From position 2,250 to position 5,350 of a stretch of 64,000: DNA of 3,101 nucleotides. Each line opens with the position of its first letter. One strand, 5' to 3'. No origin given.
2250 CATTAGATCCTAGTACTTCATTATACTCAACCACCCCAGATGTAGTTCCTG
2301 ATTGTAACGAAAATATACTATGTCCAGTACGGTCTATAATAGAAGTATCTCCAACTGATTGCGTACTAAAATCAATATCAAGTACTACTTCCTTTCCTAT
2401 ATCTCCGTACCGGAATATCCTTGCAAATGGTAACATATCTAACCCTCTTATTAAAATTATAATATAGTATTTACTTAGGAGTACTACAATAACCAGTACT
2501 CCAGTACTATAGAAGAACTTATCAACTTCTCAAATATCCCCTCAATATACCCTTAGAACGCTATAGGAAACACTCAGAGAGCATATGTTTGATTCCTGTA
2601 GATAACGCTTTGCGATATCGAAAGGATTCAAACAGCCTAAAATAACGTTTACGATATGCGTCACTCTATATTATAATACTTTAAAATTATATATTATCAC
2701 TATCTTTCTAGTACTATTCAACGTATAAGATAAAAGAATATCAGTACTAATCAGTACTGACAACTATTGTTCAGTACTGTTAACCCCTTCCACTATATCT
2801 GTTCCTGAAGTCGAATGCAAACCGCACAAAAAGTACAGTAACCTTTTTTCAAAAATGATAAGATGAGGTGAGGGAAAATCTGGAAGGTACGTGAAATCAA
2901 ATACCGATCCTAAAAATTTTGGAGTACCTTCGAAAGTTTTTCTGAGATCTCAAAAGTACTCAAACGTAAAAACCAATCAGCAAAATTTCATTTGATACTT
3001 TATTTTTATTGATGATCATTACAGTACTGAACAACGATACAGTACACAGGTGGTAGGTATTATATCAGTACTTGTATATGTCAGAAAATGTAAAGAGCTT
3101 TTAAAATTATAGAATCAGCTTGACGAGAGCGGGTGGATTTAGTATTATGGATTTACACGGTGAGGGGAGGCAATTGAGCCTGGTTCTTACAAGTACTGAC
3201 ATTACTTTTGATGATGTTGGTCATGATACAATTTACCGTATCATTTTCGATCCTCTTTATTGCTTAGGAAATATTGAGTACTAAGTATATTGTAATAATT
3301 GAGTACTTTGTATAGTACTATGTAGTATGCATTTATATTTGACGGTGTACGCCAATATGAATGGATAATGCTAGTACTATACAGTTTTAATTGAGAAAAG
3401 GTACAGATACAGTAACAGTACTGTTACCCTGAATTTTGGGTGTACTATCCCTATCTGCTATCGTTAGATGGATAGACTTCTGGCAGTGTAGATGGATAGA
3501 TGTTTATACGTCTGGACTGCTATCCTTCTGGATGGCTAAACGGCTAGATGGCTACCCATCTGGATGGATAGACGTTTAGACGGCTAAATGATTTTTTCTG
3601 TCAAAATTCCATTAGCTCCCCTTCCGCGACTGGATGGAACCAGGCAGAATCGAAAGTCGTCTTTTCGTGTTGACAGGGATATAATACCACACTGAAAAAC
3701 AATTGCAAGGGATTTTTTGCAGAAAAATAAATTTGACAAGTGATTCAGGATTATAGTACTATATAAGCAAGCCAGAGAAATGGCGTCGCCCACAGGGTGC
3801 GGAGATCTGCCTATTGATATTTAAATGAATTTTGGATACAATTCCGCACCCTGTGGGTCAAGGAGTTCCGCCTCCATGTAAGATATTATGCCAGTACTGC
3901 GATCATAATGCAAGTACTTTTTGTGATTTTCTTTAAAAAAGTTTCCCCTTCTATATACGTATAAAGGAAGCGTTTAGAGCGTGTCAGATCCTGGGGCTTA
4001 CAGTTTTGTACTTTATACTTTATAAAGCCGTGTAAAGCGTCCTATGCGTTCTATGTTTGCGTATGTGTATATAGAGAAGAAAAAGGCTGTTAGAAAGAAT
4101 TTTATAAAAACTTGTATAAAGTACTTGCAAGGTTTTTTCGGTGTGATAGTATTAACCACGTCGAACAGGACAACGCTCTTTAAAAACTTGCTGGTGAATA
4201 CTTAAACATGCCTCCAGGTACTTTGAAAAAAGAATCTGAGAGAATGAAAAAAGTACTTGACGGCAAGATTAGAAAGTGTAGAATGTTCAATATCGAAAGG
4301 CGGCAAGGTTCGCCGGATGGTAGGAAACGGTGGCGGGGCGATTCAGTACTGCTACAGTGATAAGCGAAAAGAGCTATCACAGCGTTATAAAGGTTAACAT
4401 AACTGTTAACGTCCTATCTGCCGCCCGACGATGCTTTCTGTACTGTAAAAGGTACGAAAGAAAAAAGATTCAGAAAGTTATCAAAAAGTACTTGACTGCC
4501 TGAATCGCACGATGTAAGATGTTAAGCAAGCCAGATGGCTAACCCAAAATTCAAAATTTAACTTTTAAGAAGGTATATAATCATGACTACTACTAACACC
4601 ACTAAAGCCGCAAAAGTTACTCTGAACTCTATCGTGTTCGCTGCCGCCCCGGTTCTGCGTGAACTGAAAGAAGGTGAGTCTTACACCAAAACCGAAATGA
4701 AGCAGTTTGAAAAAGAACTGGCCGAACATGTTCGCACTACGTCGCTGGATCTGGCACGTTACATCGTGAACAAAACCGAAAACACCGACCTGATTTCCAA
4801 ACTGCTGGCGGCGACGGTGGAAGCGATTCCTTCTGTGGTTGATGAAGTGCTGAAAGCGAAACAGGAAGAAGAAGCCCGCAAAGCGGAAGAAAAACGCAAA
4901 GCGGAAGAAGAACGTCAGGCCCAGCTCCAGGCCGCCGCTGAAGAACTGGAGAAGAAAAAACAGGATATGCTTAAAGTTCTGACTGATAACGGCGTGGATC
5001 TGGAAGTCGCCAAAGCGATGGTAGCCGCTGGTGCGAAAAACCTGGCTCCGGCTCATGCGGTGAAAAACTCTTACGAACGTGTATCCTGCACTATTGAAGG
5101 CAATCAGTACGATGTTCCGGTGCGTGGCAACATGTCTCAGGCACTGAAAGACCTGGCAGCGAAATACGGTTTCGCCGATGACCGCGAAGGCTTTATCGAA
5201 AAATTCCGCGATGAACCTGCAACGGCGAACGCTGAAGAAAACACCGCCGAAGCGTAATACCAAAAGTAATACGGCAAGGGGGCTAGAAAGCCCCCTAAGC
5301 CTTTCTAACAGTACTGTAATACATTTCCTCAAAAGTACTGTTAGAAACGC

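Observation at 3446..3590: Iteron-like array: four exact-register 16-bp repeats plus dispersed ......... copies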

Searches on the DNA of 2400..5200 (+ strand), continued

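Call 30: search_dna_similar(query=window:3460-3600:+, collection=phages, mode=distant, max_rows=60, max_evalue=0.01, rows=spread)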
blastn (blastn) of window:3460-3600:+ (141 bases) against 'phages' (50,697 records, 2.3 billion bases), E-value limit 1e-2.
Records with a match: 86; places in all: 163; records where one place covers at least 80% of the query: 16.
Best place of each record, by identity: >=99% 2; 90-95% 2; 80-90% 20; 60-80% 62.
By first word of the organism name: Escherichia 37; Vibrio 22; Erwinia 7; Salmonella 4; Yersinia 4; Aeromonas 3; Cronobacter 2; Pectobacterium 2; Serratia 2; Klebsiella 2; and 1 more.
By host as written in the record: Vibrio harveyi BAA-1116 13; Escherichia coli 10; - 9; Salmonella enterica subsp. enterica serovar Typhimurium 4; Erwinia amylovora SNUABM_01 3; Erwinia amylovora 3; Escherichia coli O157:H7 3; Vibrio parahaemolyticus ATCC 33844 3; and 28 more.
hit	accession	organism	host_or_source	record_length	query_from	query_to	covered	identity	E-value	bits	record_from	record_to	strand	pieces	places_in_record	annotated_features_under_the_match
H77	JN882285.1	Cronobacter phage vB_CsaM_GAP32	Cronobacter sakazakii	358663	1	141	100%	100.0%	3e-66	255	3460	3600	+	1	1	none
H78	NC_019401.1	Cronobacter phage vB_CsaM_GAP32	Cronobacter sakazakii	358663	1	141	100%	100.0%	3e-66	255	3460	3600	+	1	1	none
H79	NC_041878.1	Pectobacterium phage vB_PcaM_CBB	Pectobacterium carotovorum subsp. ...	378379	1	141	100%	91.5%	6e-50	201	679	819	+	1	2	redundant repeat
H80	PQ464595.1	Erwinia phage Kaldavass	Erwinia aphidicola W09_2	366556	7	141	96%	86.7%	1e-38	163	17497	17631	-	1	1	none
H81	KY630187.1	Serratia phage BF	Serratia marcescens UCC2017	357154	6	138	94%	80.1%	7e-30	134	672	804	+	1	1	none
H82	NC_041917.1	Serratia phage BF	Serratia marcescens UCC2017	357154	6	138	94%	80.1%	7e-30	134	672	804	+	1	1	none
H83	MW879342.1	Erwinia phage pEa_SNUABM_19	Erwinia amylovora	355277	6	138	94%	79.4%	3e-28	130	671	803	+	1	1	none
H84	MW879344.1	Erwinia phage pEa_SNUABM_49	Erwinia amylovora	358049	6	138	94%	79.4%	3e-28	130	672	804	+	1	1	none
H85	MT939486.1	Erwinia phage pEa_SNUABM_12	Erwinia amylovora SNUABM_01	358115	6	138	94%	75.8%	7e-24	115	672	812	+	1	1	none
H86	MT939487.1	Erwinia phage pEa_SNUABM_47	Erwinia amylovora SNUABM_01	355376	6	138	94%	75.8%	7e-24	115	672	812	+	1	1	none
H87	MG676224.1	Aeromonas phage AhSzq-1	Aeromonas hydrophila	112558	5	131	90%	71.1%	3e-9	67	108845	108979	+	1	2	none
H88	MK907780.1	Vibrio phage Pontus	Vibrio harveyi BAA-1116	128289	16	127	79%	72.3%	4e-8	64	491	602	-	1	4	none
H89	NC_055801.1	Vibrio phage Pontus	Vibrio harveyi BAA-1116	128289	16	127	79%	72.3%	4e-8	64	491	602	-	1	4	none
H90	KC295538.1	Escherichia phage PBECO4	Escherichia coli O157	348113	7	115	77%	72.5%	4e-8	63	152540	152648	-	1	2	none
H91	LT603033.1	Escherichia phage vB_Eco_slurp01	Swine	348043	7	115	77%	72.5%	4e-8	63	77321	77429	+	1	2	none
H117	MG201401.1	Escherichia phage PGT2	Escherichia coli 3-104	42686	65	131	48%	83.6%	7e-11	73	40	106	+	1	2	none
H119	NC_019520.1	Escherichia phage phiKT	Escherichia sp.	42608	65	131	48%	82.1%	9e-10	68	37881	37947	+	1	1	none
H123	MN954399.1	Vibrio phage VPT02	Vibrio parahaemolyticus ATCC 33844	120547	50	119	50%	78.6%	4e-7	60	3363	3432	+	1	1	none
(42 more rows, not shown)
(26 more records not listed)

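Call 31: get_annotated_region(hit=H71, flank=2500)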
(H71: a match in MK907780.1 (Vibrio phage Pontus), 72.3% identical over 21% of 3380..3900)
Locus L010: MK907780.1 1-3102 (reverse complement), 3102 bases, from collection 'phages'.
description: Vibrio phage Pontus, complete genome.
organism: Vibrio phage Pontus (NCBI taxid 2590874)
taxonomy: Viruses; Duplodnaviria; Heunggongvirae; Uroviricota; Caudoviricetes; Demerecviridae; Ermolyevavirinae; Thalassavirus; Thalassavirus pontus
host: Vibrio harveyi BAA-1116; source: Chesapeake Bay oyster; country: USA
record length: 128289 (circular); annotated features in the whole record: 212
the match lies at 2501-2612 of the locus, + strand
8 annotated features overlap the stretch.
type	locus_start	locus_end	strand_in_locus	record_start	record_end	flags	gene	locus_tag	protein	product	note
CDS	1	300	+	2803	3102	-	-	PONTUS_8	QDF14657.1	hypothetical protein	gp8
CDS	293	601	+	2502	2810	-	-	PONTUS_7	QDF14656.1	hypothetical protein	gp7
CDS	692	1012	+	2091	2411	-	-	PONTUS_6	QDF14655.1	hypothetical protein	gp6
CDS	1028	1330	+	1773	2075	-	-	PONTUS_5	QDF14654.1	hypothetical protein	gp5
CDS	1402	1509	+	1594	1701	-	-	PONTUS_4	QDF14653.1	hypothetical protein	gp4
CDS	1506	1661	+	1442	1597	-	-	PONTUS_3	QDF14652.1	hypothetical protein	gp3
CDS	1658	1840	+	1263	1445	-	-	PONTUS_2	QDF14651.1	hypothetical protein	gp2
CDS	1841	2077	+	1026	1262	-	-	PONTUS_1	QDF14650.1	hypothetical protein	gp1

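Call 32: get_annotated_region(hit=H62, flank=4000)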
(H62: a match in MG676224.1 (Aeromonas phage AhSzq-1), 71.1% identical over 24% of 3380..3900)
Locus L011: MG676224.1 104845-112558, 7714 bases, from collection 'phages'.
description: Aeromonas phage AhSzq-1, partial genome.
organism: Aeromonas phage AhSzq-1 (NCBI taxid 2138298)
taxonomy: Viruses; Duplodnaviria; Heunggongvirae; Uroviricota; Caudoviricetes; Demerecviridae; Shenzhenvirus; Shenzhenvirus AhSzq1
host: Aeromonas hydrophila; source: -; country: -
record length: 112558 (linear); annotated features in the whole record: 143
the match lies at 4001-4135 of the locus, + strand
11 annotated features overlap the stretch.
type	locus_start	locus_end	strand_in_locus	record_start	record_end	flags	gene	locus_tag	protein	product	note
CDS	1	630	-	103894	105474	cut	-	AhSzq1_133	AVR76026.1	DNA transfer protein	-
CDS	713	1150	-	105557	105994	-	-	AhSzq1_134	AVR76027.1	A2 protein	-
CDS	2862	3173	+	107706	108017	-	-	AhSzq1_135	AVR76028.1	tail protein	-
CDS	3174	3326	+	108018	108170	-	-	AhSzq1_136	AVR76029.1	hypothetical protein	hypothetical protein Labma_136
CDS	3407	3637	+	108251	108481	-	-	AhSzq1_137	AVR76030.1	polyketide synthase extender module 8-10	-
CDS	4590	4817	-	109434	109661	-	-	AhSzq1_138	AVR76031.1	hypothetical protein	hypothetical protein Labma_138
CDS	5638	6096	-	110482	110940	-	-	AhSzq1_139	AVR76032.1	hypothetical protein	hypothetical protein Labma_139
CDS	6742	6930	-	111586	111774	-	-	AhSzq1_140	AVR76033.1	hypothetical protein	-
CDS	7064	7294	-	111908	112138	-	-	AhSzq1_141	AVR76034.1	MCE family protein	-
CDS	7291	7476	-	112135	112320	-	-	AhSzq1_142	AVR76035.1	hypothetical protein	hypothetical protein Labma_142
CDS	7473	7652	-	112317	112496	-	-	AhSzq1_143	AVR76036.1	hypothetical protein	hypothetical protein Labma_143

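Call 33: get_annotated_region(hit=H117, flank=1500)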
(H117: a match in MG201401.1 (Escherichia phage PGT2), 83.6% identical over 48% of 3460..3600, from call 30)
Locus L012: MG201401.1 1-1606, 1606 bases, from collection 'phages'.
description: Escherichia phage PGT2, complete genome.
organism: Escherichia phage PGT2 (NCBI taxid 2047782)
taxonomy: Viruses; Duplodnaviria; Heunggongvirae; Uroviricota; Caudoviricetes; Autographiviridae; Ermolevavirus; Ermolevavirus PGT2
host: Escherichia coli 3-104; source: -; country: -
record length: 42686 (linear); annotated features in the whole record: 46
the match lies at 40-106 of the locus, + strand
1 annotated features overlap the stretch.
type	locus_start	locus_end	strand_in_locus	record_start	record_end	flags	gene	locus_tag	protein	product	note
CDS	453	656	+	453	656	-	-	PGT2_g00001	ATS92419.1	hypothetical protein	hypothetical protein similar to Escherichia bacteriophage phiKT NC_019520.1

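Call 34: get_annotated_region(hit=H119, flank=1500)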
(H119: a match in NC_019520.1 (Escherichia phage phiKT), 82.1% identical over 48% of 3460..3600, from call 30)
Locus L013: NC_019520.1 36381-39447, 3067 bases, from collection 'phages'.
description: Escherichia phage phiKT, complete genome.
organism: Escherichia phage phiKT (NCBI taxid 1141519)
taxonomy: Viruses; Duplodnaviria; Heunggongvirae; Uroviricota; Caudoviricetes; Autographiviridae; Ermolevavirus; Ermolevavirus PhiKT
host: Escherichia sp.; source: horse feces; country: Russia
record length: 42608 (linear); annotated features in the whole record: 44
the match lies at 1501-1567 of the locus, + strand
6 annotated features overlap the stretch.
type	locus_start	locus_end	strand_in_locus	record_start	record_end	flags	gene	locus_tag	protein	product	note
CDS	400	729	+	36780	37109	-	-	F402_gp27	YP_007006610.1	endolysin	ORF27; hypothetical conserved phage protein; similar to YP_002456060.1 endolysin [Erwinia phage phiEa21-4]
CDS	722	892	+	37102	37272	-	-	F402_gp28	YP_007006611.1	hypothetical OmpW family transmembrane protein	ORF28; a potential transmembrane protein related to YP_980466.1 OmpW family protein [Polaromonas naphthalenivorans CJ2]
CDS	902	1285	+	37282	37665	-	-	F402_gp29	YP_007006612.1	holin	ORF29; putative holin protein; similar to ZP_07949419 phage holin family 2 protein [Enterobacteriaceae bacterium ...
regulatory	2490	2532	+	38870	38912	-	-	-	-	promoter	P3 late promoter predicted by BPROM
regulatory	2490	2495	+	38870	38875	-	-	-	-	minus_35_signal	P3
regulatory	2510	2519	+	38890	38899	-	-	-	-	minus_10_signal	P3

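Call 35: get_annotated_region(hit=H123, flank=3400)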
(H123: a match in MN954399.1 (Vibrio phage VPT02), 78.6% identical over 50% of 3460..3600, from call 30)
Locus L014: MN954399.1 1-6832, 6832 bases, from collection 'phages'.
description: Vibrio phage VPT02, complete genome.
organism: Vibrio phage VPT02 (NCBI taxid 2698726)
taxonomy: Viruses; Duplodnaviria; Heunggongvirae; Uroviricota; Caudoviricetes; Demerecviridae; Ermolyevavirinae; Vipunavirus
host: Vibrio parahaemolyticus ATCC 33844; source: -; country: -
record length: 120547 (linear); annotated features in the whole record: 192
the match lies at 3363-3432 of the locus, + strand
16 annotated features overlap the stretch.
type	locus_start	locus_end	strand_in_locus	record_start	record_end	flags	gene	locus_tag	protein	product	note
CDS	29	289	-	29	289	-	-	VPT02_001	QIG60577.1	hypothetical protein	-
CDS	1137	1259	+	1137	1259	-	-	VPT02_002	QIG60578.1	hypothetical protein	-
CDS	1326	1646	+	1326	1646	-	-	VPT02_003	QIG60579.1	hypothetical protein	-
CDS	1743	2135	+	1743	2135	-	-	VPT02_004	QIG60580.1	hypothetical protein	-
CDS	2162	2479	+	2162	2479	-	-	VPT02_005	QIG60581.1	hypothetical protein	-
CDS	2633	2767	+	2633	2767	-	-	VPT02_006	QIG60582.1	hypothetical protein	-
CDS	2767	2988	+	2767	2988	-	-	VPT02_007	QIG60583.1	hypothetical protein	-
CDS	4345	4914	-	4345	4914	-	-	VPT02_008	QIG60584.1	hypothetical protein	-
CDS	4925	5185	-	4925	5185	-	-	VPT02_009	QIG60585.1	hypothetical protein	-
CDS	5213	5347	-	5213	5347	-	-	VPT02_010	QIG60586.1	hypothetical protein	-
CDS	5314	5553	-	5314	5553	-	-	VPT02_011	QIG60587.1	hypothetical protein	-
CDS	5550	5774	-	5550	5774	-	-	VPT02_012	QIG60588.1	hypothetical protein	-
CDS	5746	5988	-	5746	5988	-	-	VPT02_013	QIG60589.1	hypothetical protein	-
CDS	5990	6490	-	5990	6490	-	-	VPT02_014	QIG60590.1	hypothetical protein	-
CDS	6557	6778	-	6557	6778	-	-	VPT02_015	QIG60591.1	hypothetical protein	-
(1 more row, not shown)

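Call 48: search_dna_similar(query=L011:3950-4180:+, collection=phages, mode=distant, max_rows=60, max_evalue=0.001, rows=spread)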
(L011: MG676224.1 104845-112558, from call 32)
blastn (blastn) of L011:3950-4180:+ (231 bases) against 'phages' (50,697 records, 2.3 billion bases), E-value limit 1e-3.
Records with a match: 96; places in all: 401; records where one place covers at least 80% of the query: 50.
Best place of each record, by identity: >=99% 2; 80-90% 10; 60-80% 84.
By first word of the organism name: Escherichia 36; Vibrio 33; Erwinia 7; Aeromonas 5; Salmonella 4; Providencia 4; Pectobacterium 2; Cronobacter 2; Serratia 2; Xanthomonas 1.
By host as written in the record: Vibrio harveyi BAA-1116 21; Escherichia coli 10; Aeromonas hydrophila 4; Salmonella enterica subsp. enterica serovar Typhimurium 4; Vibrio cholerae 4; Escherichia coli O157:H7 3; Erwinia amylovora SNUABM_01 3; Erwinia amylovora 3; and 31 more.
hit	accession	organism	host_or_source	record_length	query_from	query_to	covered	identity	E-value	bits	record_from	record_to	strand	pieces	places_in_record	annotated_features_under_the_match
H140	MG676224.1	Aeromonas phage AhSzq-1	Aeromonas hydrophila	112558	1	231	100%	100.0%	7e-115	417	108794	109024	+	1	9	none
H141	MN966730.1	Vibrio phage Cilsick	Vibrio harveyi BAA-1116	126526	7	218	92%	78.4%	9e-19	189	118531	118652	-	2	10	none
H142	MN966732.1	Vibrio phage Chester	Vibrio harveyi BAA-1116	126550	7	218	92%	78.4%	9e-19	189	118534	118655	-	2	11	none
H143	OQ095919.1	Vibrio phage Noelle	Vibrio harveyi BAA-1116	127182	7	218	92%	78.4%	9e-19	189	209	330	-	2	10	none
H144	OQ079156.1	Vibrio phage Rocket24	Vibrio harveyi BAA-1116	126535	7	218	92%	78.4%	9e-19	189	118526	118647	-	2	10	none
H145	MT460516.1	Vibrio phage Quinn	Vibrio harveyi BAA-1116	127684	6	221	94%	75.7%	3e-19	169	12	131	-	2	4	none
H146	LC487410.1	Vibrio phage KIT04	Vibrio parahaemolyticus ATCC 17802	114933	7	208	87%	80.8%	2e-15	258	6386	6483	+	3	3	none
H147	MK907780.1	Vibrio phage Pontus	Vibrio harveyi BAA-1116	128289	6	224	95%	74.3%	6e-15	160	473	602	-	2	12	none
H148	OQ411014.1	Escherichia phage EJP2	Escherichia coli FORC82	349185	7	230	97%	71.4%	2e-9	123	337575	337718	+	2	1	none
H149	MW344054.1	Vibrio phage Gary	Vibrio harveyi BAA-1116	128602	15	218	87%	76.9%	2e-8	185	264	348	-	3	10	none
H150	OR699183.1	Salmonella phage SD-1_S14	Salmonella enterica subsp. enterica ...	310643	11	213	87%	75.2%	1e-11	150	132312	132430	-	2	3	none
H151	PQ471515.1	Escherichia phage Turkey3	Escherichia coli Tur3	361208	6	213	90%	72.6%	4e-10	133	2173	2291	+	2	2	none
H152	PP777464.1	Escherichia phage fEgEco12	Escherichia coli 6581 (resistance ...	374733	11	213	88%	74.0%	2e-9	134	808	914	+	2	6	none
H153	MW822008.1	Escherichia phage BF17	Escherichia coli B73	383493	11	213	88%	73.6%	2e-9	135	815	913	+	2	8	none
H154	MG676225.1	Aeromonas phage AhSzw-1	Aeromonas hydrophila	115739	39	231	84%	77.3%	2e-20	163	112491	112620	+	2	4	none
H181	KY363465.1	Providencia phage vB_PreS_PR1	Providencia sp.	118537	90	221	57%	78.4%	3e-6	114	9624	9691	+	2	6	repeat_region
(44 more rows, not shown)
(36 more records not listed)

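Call 57: get_annotated_region(hit=H55, flank=1500)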
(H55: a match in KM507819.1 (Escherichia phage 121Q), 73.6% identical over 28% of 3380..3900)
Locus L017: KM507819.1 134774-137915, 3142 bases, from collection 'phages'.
description: Escherichia phage 121Q, complete genome.
organism: Escherichia phage 121Q (NCBI taxid 1555202)
taxonomy: Viruses; Duplodnaviria; Heunggongvirae; Uroviricota; Caudoviricetes; Asteriusvirus; Asteriusvirus av121Q
host: Escherichia coli MuLB70.1; source: sewage; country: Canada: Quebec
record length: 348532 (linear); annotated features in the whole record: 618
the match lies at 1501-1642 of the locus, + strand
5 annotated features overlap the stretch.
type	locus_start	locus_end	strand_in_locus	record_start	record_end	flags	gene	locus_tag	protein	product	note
CDS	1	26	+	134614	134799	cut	263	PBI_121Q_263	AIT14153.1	hypothetical protein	-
CDS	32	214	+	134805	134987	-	264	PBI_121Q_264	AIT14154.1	hypothetical protein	-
CDS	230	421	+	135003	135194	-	265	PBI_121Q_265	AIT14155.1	hypothetical protein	-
CDS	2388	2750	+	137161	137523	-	266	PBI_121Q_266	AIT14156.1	hypothetical protein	-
CDS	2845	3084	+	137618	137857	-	267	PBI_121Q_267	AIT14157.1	hypothetical protein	-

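Call 58: get_annotated_region(hit=H58, flank=2000)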
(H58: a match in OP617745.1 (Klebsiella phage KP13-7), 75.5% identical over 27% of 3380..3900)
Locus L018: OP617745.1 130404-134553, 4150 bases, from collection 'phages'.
description: Klebsiella phage KP13-7, complete genome.
organism: Klebsiella phage KP13-7 (NCBI taxid 2985662)
taxonomy: Viruses; Duplodnaviria; Heunggongvirae; Uroviricota; Caudoviricetes; Alcyoneusvirus
host: Klebsiella pneumoniae KP13; source: -; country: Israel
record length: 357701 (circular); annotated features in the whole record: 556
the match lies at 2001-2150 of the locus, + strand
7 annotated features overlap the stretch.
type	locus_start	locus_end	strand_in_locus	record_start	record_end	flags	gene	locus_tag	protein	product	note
CDS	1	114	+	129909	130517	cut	-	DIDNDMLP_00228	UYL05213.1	hypothetical protein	-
CDS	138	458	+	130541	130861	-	-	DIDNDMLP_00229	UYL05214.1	hypothetical protein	-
CDS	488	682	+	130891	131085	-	-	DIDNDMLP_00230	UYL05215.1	hypothetical protein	-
CDS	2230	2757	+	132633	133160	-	-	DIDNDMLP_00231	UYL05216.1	hypothetical protein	-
CDS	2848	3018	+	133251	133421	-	-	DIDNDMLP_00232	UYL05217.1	hypothetical protein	-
CDS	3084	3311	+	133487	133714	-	-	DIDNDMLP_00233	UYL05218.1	hypothetical protein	-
CDS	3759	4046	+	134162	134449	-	-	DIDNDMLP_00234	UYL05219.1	hypothetical protein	-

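Call 59: get_annotated_region(hit=H181, flank=2500)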
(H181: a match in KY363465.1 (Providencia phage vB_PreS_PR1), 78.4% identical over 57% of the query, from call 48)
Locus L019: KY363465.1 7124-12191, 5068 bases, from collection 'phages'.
description: Providencia phage vB_PreS_PR1, complete genome.
organism: Providencia phage vB_PreS_PR1 (NCBI taxid 1931407)
taxonomy: Viruses; Duplodnaviria; Heunggongvirae; Uroviricota; Caudoviricetes; Demerecviridae; Priunavirus; Priunavirus PR1
host: Providencia sp.; source: wastewater plant raw effluent; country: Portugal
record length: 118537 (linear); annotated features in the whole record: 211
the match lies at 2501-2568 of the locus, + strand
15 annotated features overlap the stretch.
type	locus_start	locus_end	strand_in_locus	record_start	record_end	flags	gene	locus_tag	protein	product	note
repeat_region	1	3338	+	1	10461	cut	-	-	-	-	-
CDS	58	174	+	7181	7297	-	-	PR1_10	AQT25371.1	hypothetical protein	-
CDS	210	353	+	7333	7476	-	-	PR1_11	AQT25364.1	hypothetical protein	-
CDS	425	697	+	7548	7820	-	-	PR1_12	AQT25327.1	hypothetical protein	-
CDS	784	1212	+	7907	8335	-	-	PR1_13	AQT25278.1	hypothetical protein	-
regulatory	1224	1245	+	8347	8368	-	-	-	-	terminator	-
CDS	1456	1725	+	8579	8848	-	-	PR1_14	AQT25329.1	hypothetical protein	-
CDS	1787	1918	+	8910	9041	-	-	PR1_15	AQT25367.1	hypothetical protein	-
regulatory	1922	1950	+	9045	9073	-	-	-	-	promoter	-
CDS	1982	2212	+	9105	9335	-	-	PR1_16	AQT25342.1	hypothetical protein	-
regulatory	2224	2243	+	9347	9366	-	-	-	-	terminator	-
CDS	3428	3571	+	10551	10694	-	-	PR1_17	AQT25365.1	hypothetical protein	-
regulatory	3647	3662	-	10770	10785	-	-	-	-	terminator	-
CDS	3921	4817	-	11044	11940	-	-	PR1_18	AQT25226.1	hypothetical protein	-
CDS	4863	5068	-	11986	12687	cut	-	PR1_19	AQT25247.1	hypothetical protein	-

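Call 79: search_dna_similar(query=window:3460-3600:+, collection=ecoli_genomes, mode=distant, max_rows=15, max_evalue=0.01)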
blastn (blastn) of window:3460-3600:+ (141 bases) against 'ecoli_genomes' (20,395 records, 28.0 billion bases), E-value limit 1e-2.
No match.

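Call 80: search_dna_similar(query=window:3460-3600:+, collection=plasmids, mode=distant, max_rows=15, max_evalue=0.01)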
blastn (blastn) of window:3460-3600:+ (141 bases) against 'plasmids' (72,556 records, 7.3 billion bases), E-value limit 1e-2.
No match.
